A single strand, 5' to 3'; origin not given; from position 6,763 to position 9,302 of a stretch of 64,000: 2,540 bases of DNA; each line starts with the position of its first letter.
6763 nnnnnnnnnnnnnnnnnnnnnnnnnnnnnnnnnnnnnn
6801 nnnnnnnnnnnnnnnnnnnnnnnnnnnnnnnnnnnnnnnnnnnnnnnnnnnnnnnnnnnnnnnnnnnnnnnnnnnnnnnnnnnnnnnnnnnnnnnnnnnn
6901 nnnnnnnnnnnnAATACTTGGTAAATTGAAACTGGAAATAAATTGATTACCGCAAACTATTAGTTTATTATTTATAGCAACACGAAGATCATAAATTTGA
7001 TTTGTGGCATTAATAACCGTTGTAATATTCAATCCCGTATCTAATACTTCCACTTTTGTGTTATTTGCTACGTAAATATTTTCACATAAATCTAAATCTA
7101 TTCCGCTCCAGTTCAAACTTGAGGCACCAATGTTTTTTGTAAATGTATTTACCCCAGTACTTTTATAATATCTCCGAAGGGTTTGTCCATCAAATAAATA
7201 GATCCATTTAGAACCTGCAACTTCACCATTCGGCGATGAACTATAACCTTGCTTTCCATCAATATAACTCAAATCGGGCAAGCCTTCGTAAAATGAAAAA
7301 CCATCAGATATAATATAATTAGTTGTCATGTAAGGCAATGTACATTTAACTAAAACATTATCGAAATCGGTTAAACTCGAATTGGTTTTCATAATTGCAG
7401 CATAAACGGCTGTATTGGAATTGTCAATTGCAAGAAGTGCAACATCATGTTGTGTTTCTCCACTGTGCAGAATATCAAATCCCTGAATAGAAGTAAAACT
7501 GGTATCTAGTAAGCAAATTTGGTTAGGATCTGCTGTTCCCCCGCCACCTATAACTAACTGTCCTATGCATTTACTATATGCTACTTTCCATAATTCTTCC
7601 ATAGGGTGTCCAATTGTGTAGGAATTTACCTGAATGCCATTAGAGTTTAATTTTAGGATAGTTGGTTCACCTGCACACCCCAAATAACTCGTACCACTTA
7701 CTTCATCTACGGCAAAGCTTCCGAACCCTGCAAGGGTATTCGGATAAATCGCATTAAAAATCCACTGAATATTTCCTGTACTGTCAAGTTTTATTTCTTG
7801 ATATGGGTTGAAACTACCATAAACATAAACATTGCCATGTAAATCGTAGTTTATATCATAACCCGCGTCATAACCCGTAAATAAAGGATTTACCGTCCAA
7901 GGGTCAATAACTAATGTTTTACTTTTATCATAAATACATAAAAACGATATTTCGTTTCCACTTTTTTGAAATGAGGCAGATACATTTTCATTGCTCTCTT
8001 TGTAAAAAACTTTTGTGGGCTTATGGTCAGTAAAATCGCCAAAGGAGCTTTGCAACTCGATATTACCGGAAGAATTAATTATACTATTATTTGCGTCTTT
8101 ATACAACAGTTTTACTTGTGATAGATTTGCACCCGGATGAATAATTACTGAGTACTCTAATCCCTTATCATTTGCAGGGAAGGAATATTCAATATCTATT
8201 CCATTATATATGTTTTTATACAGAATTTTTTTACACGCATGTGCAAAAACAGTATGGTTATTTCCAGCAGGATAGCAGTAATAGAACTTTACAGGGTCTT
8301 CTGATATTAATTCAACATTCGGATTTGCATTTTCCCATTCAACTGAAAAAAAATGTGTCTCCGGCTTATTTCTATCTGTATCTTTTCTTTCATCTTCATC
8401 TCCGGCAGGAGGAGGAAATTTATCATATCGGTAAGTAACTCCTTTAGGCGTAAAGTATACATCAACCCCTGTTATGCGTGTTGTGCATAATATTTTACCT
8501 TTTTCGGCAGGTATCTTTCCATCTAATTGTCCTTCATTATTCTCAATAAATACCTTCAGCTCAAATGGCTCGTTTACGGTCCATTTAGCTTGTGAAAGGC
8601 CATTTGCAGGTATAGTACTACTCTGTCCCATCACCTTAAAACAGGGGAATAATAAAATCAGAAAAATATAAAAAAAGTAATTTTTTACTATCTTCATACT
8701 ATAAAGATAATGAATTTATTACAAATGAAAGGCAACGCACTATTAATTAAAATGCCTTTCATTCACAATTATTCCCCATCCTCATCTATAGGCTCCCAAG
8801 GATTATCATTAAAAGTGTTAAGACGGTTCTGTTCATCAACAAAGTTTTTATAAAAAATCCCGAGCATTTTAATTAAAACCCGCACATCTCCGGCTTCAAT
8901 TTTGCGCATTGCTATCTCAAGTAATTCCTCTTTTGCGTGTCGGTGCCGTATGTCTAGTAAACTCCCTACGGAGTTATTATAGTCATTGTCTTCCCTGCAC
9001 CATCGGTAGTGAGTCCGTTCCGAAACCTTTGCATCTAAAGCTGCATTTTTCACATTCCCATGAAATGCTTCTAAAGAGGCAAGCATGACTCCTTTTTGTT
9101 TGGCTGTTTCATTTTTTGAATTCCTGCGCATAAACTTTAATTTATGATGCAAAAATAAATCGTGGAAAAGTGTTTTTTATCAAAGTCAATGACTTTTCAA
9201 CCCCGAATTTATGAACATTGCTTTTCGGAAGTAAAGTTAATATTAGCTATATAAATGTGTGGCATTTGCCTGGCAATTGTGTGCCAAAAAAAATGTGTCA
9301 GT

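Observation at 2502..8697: Two adjacent paralogous giant T9SS cargo proteins with swapped N-terminal propellers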

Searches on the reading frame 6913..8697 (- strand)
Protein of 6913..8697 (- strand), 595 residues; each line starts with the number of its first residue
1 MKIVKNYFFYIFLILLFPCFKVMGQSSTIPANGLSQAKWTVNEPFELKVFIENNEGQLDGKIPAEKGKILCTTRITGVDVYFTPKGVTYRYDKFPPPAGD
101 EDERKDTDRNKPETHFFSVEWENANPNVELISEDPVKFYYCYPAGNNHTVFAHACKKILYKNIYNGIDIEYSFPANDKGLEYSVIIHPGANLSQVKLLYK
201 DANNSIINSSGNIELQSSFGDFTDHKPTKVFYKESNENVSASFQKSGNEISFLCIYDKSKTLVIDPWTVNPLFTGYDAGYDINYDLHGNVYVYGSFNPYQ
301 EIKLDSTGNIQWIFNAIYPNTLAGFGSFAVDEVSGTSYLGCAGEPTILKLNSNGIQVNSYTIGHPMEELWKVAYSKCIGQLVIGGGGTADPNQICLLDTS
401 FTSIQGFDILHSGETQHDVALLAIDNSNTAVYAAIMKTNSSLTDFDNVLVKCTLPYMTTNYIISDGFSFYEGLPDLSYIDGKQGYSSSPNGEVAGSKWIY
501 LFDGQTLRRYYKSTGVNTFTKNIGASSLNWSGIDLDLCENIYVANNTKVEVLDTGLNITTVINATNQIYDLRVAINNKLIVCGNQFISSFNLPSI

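Call 17: search_solved_structures(query=window:6913-8697:-, max_evalue=1)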
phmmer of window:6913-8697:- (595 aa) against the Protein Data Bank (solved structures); distinct sequences matched with E-value up to 1: 0.

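Call 24: find_related_loci(query=A1, collection=genome_contigs, flank=10000)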
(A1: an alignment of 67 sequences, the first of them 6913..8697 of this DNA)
Query A1 (595 aa) in genome_contigs; peptide patterns used: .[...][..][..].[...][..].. (x = any residue, [..] = any of these).
597 stretches matched a pattern (row limit reached: there are more); 497 encode a relative of the query (tblastn E <= 1e-3); the best 80 are kept; 80 distinct loci.
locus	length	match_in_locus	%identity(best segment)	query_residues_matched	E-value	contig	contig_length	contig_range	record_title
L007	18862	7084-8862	45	2-592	2e-148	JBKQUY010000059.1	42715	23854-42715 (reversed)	MAG: Bacteroidia bacterium isolate SEr2D2E2F__bin_46 SEr2D2E2F_000000136391, whole genome shotgun sequence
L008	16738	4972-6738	44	2-592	9e-148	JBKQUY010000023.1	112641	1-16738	MAG: Bacteroidia bacterium isolate SEr2D2E2F__bin_46 SEr2D2E2F_000000045435, whole genome shotgun sequence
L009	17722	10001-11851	41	11-594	7e-134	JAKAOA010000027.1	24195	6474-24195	MAG: Bacteroidetes bacterium isolate YF1.bin105 NODE_2186_length_24195_cov_1.843111, whole genome shotgun sequence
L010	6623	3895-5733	36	8-595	3e-115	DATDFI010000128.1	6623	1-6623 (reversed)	MAG TPA_asm: Bacteroidia bacterium isolate SMAG_U222 k141_977416, whole genome shotgun sequence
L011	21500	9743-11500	37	11-593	1e-114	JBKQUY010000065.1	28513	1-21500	MAG: Bacteroidia bacterium isolate SEr2D2E2F__bin_46 SEr2D2E2F_000000156072, whole genome shotgun sequence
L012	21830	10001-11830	33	9-595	1e-108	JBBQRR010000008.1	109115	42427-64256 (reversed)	MAG: Bacteroidia bacterium isolate Co_metawrap_1701 Cmw_1701_k141_2455152_length_109115_cov_11.9992, whole genome shotgu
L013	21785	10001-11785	36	5-594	7e-107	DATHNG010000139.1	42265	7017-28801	MAG TPA_asm: Bacteroidia bacterium isolate SMAG_U12652 k141_2610565, whole genome shotgun sequence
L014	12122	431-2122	34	45-595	6e-104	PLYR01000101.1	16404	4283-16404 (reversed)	MAG: Bacteroidetes bacterium isolate palsa_965 73.20120700_P3D.249_contig_113500, whole genome shotgun sequence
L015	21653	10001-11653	36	38-594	1e-103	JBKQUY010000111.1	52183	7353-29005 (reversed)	MAG: Bacteroidia bacterium isolate SEr2D2E2F__bin_46 SEr2D2E2F_000000283693, whole genome shotgun sequence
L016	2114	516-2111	34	37-550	1e-107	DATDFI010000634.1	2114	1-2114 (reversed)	MAG TPA_asm: Bacteroidia bacterium isolate SMAG_U222 k141_1349033, whole genome shotgun sequence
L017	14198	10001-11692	37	45-592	6e-101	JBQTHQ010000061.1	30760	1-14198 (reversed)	MAG: Bacteroidota bacterium isolate SAW253 c_000000071473, whole genome shotgun sequence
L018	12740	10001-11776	35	8-592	6e-100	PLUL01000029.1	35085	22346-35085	MAG: Bacteroidetes bacterium isolate palsa_971 73.20120700_P3D.99_contig_41887, whole genome shotgun sequence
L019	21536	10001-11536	37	96-595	8e-97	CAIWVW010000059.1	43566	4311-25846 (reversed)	MAG: uncultured Bacteroidetes bacterium isolate AM_bin-3948 genome assembly, contig: bin-3948:059/149, whole genome shot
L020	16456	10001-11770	35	11-592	7e-96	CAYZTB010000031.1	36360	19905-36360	MAG TPA_asm: uncultured Bacteroidia bacterium isolate SRP128246_co1_513 genome assembly, contig: NODE_1701_length_36360_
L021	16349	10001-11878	34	5-589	6e-94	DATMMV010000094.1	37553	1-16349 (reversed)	MAG TPA_asm: Bacteroidia bacterium isolate SMAG_U12833 k141_3299494, whole genome shotgun sequence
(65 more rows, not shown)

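Call 25: predict_structure(alignment_id=A1)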
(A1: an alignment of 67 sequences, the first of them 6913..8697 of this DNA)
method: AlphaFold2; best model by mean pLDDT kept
length: 595 residues; sequences in the alignment: 67
mean_pLDDT: 90.2   pTM: 0.90
mean pLDDT of the five models: 90.2, 89.8, 89.2, 89.0, 88.8
residues with pLDDT >= 90: 457; 70-90: 73; 50-70: 52; < 50: 13
segments of 3 or more residues with pLDDT < 50: 1-3, 18-26
pLDDT, mean of each block of 10 residues (from residue 1): 51 54 48 77 96 96 96 95 97 79 55 94 96 98 93 98 98 92 98 97 96 96 94 97 96 97 93 85 98 94 98 92 85 97 91 97 91 96 92 97 97 92 92 92 86 97 94 64 71 96 96 97 87 95 96 95 95 96 96 79
secondary structure, 60 per line:
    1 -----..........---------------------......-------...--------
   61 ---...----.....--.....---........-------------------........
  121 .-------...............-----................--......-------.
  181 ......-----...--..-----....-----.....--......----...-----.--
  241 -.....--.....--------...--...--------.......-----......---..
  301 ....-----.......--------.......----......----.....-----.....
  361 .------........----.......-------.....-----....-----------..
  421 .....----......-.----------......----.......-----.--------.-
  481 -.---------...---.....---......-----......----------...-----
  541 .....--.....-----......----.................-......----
elements in order: H6-15 E37-42 E50-52 E71-75 E78-82 E86-93 E113-121 E129-143 E149-164 E167-172 E180-186 E204-207 E213-217 E220-225 E230-232 E242-246 E249-253 E262-264 E267-269 E278-284 E290-295 E299-304 E310-316 E325-331 E336-341 E346-350 E356-361 E368-375 E380-386 E394-398 E404-407 E419-425 E430-435 E448-453 E458-464 E492-494 E498-502 E506-511 E517-522 E533-535 E541-545 E548-552 E558-563 E568-574 E578-584 E586-591

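Call 28: fold_search(model_id=the predicted structure, library=pdb)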
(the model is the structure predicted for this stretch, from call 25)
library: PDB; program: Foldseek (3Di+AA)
matches with E <= 10: 1536; with E <= 0.001: 1036
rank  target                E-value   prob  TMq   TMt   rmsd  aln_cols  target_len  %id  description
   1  6tjh_A                1.4e-12  1.00  0.32  0.49  16.8       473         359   13  Crystal structure of the computationally designed Cake9 protein (released 2020-05-06)
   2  6tji_A                2.1e-12  1.00  0.32  0.49  16.2       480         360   13  Crystal structure of the computationally designed Cake10 protein (released 2020-05-06)
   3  9n73_LQ               5.4e-12  1.00  0.41  0.31  16.6       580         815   11  SSU processome maturation and disassembly, State G (released 2025-10-29)
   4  9g33_UL               7.5e-12  1.00  0.41  0.30  16.2       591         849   10  Stalled 90S - Utp23-Krr1-deltaC3 (released 2025-06-18)
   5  8i7o_P1               9.2e-12  1.00  0.41  0.40  17.9       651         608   10  In situ structure of axonemal doublet microtubules in mouse sperm with 16-nm repeat (released 2023-10-11)
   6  9n74_LQ               1.4e-11  1.00  0.41  0.31  19.1       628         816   11  SSU processome maturation and disassembly, State H (released 2025-10-29)
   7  8snb_4B               4.6e-11  1.00  0.43  0.41  17.8       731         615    9  atomic model of sea urchin sperm doublet microtubule (48-nm periodicity) (released 2023-06-28)
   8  9n6z_LO               6.2e-11  1.00  0.21  0.16  23.4       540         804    8  SSU processome maturation and disassembly, State D (released 2025-11-05)
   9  9e78_0L               9.5e-11  1.00  0.32  0.31  18.6       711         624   10  48-nm repeat of the Leishmania tarentolae doublet microtubule (released 2025-03-12)
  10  9e2g_2C               1.1e-10  1.00  0.31  0.30  18.8       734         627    8  Cryo-EM structure of 48 nm repeat of microtubule doublet from T. brucei flagellum (released 2025-03-12)
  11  1q7f_B                1.4e-10  1.00  0.32  0.60   5.6       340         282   10  Brain Tumor NHL domain (released 2003-10-21)
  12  9n73_LO               1.8e-10  1.00  0.23  0.18  23.4       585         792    8  SSU processome maturation and disassembly, State G (released 2025-10-29)
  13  4ci8_A                2.0e-10  1.00  0.20  0.19  27.3       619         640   10  Crystal structure of the tandem atypical beta-propeller domain of EML1 (released 2014-04-16)
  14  9cpc_1S               2.7e-10  1.00  0.42  0.41  17.1       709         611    9  Atomic model of porcine brain ventricles cilia doublet microtubule (48-nm periodicity) (released 2024-10-23)
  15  7mq8_LR               2.7e-10  1.00  0.38  0.30  16.7       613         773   11  Cryo-EM structure of the human SSU processome, state pre-A1 (released 2021-09-22)
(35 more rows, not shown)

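Call 57: search_protein_representatives(protein=window:6913-8697:-)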
Query: 595 residues. Proteins with E-value up to 0.001 (for the whole library): 8954; up to 1e-10: 2215; up to 1e-30: 792. The best 150 are listed.
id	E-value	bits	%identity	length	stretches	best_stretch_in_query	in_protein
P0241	7.5e-247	837.2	65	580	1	13-568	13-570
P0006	7.8e-174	596.1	48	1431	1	25-592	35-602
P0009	3.9e-167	573.9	48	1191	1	35-592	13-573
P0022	1.7e-165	568.5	46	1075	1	3-592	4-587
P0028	1.4e-145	502.7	47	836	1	36-592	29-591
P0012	3.4e-144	498.2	46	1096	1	3-594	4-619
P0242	4.6e-140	484.5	44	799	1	35-592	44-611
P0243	1.1e-136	473.4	45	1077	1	5-594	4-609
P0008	2.7e-130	452.3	41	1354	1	26-594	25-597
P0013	1.3e-126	440.1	42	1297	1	27-592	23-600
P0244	4.6e-124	431.7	41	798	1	30-592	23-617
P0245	1.1e-123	430.4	41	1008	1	25-592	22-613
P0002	2.4e-120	419.4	39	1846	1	10-590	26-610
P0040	6.9e-120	417.9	43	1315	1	16-589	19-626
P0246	5.4e-116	405.0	40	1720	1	9-592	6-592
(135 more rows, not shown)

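Call 58: find_encoding_contigs(protein=P0241, flank=10000, max_places=5)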
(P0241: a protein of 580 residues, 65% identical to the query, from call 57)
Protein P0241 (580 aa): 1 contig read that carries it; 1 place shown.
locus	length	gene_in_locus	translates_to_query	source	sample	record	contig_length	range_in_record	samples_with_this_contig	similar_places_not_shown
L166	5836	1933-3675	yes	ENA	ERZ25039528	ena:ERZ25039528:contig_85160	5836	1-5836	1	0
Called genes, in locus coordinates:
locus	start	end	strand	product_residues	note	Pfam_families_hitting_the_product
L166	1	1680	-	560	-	?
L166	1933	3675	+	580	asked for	PF25778:DUF7948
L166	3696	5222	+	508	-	PF22352:K319L-like_PKD (faint), PF23585:DUF7137 (faint), PF13573:SprB, PF00899:ThiF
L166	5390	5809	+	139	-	-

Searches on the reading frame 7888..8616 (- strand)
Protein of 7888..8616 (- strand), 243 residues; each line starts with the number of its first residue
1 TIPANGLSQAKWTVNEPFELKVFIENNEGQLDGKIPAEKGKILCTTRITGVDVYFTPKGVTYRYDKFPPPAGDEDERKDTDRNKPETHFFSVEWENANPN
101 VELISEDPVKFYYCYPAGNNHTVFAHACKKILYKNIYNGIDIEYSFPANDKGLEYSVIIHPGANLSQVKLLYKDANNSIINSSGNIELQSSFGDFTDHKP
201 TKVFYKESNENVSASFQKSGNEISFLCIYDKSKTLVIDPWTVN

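Call 41: predict_structure(alignment_id=A2)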
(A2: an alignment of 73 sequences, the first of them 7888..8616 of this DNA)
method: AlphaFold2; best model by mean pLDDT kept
length: 243 residues; sequences in the alignment: 73
mean_pLDDT: 92.7   pTM: 0.87
mean pLDDT of the five models: 92.7, 92.7, 92.2, 92.1, 91.4
residues with pLDDT >= 90: 199; 70-90: 25; 50-70: 19; < 50: 0
segments of 3 or more residues with pLDDT < 50: none
pLDDT, mean of each block of 10 residues (from residue 1): 61 79 96 96 96 98 95 66 90 98 98 92 97 98 95 97 98 97 98 96 97 97 98 96 80
secondary structure, 60 per line:
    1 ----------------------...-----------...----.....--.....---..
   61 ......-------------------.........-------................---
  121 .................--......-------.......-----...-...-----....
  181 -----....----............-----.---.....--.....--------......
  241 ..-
elements in order: E23-25 E44-48 E51-55 E59-66 E86-94 E102-117 E121-137 E140-145 E153-159 E169-171 E177-180 E186-189 E194-205 E215-219 E222-226 E235-242

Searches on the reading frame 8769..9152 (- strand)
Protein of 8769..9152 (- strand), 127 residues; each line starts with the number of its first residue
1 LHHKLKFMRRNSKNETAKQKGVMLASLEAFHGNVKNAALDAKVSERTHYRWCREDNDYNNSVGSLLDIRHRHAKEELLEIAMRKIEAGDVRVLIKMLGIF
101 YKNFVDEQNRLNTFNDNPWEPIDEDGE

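Call 3: search_protein_families(library=pfam, proteins=[window:8769-9152:-], max_evalue=0.01)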
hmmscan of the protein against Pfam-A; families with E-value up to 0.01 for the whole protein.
window:8769-9152:- (127 aa): 1 family
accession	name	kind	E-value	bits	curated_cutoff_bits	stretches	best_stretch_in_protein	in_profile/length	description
PF13022.12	HTH_Tnp_1_2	-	0.0033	18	27.9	1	15-102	8-94/122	Helix-turn-helix of insertion element transposase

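Call 4: search_protein_families(library=ncbifam, proteins=[window:8769-9152:-], max_evalue=0.01)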
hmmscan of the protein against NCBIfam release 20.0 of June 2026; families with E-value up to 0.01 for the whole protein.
window:8769-9152:- (127 aa): 0 families

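Call 51: search_protein_families(library=phrogs, proteins=[window:8769-9152:-], max_evalue=0.01)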
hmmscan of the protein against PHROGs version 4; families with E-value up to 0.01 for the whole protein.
window:8769-9152:- (127 aa): 2 families
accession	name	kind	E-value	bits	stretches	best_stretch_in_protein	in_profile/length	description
phrog_4044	-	head and packaging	0.00049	20.6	1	11-62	20-70/180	terminase small subunit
phrog_24579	-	head and packaging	0.00058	20.9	1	8-93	7-92/126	terminase small subunit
